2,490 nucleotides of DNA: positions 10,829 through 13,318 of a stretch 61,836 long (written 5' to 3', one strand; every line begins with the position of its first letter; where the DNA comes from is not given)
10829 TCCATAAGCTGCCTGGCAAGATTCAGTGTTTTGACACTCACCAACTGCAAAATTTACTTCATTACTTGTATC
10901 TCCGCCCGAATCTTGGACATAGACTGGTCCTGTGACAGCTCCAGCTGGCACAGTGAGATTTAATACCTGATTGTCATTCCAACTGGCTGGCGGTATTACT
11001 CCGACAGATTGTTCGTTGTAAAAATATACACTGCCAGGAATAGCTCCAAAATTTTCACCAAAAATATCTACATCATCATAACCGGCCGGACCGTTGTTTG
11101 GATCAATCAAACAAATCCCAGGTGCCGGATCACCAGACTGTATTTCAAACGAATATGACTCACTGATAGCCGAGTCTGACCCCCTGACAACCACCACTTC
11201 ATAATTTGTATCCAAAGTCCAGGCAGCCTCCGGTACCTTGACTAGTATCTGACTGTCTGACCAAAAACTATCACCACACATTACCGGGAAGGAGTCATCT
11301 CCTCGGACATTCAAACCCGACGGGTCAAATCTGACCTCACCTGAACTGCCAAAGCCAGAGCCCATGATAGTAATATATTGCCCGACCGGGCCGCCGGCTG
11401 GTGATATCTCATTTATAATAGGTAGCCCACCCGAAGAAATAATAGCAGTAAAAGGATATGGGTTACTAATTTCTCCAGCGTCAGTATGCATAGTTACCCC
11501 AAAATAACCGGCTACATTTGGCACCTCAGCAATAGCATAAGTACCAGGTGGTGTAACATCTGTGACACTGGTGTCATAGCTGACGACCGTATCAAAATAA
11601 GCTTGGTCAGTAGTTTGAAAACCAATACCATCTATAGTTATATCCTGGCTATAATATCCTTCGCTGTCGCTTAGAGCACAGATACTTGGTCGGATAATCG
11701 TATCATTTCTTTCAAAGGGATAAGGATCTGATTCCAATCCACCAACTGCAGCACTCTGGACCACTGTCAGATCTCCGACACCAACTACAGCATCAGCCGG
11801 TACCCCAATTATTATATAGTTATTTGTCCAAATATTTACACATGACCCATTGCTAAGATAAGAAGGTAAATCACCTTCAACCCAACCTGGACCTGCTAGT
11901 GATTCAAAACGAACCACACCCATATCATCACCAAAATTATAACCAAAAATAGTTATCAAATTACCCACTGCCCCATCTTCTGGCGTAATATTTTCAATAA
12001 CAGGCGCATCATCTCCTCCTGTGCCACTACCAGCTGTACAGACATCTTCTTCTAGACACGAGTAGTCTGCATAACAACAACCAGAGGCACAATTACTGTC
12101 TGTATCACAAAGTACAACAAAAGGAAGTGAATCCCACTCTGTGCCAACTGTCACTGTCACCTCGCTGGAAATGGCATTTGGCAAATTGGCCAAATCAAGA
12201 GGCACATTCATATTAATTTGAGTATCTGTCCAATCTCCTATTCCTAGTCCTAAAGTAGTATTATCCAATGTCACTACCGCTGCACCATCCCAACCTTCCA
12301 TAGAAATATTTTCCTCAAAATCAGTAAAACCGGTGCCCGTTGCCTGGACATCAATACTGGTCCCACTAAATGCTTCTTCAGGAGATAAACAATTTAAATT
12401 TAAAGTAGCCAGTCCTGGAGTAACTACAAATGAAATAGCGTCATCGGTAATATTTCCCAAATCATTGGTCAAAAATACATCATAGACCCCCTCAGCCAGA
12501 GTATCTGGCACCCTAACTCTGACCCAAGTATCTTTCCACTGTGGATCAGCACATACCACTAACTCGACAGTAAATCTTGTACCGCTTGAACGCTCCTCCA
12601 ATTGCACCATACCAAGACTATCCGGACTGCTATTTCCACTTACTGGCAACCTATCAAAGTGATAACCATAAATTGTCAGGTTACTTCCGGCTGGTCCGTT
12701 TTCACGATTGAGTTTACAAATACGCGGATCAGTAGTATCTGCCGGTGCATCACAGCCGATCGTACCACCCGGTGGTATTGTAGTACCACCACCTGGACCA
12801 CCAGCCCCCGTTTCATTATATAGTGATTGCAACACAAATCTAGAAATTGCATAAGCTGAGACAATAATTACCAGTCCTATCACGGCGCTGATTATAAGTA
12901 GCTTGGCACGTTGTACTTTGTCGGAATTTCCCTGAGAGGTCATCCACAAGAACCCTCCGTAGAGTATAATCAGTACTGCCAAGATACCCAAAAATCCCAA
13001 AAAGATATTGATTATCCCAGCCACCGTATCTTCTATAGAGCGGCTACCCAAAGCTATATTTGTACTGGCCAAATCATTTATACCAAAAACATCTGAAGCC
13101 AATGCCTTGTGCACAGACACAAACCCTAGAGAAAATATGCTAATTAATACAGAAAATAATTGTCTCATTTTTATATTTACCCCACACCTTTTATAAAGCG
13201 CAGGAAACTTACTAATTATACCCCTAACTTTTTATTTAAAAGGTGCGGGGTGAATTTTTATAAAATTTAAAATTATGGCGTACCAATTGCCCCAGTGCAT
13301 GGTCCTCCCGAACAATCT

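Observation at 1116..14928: Co-oriented four-gene cell-surface cluster built around two TrbC/VirB2-like pilin-domain proteins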

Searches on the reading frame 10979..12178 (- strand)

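Call 67: search_protein_families(library=pfam, proteins=[window:10979-12178:-], max_evalue=0.5)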
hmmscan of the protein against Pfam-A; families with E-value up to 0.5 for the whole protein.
window:10979-12178:- (400 aa): 1 family
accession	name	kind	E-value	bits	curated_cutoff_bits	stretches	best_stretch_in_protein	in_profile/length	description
PF01833.30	TIG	-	2.2e-18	66.5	20.9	2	253-345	1-83/84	IPT/TIG domain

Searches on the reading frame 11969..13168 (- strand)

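Call 67: search_protein_families(library=pfam, proteins=[window:11969-13168:-], max_evalue=0.5)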
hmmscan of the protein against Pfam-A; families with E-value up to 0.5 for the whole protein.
window:11969-13168:- (400 aa): 5 families
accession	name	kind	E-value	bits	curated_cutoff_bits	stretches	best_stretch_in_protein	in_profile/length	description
PF18895.5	T4SS_pilin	-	1.5e-08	35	26.6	1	42-112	2-71/71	Type IV secretion system pilin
PF01833.30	TIG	-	0.00027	21.3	20.9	1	148-247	1-82/84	IPT/TIG domain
PF04956.18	TrbC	-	0.0051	17.4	27.9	1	9-108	15-94/98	TrbC/VIRB2 pilin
PF15128.11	T_cell_tran_alt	-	0.11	12.7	27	1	81-129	21-69/92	T-cell leukemia translocation-altered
PF20254.3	DMFA2_C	-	0.19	11.5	27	1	201-252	38-83/374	N,N-dimethylformamidase beta subunit-like, C-terminal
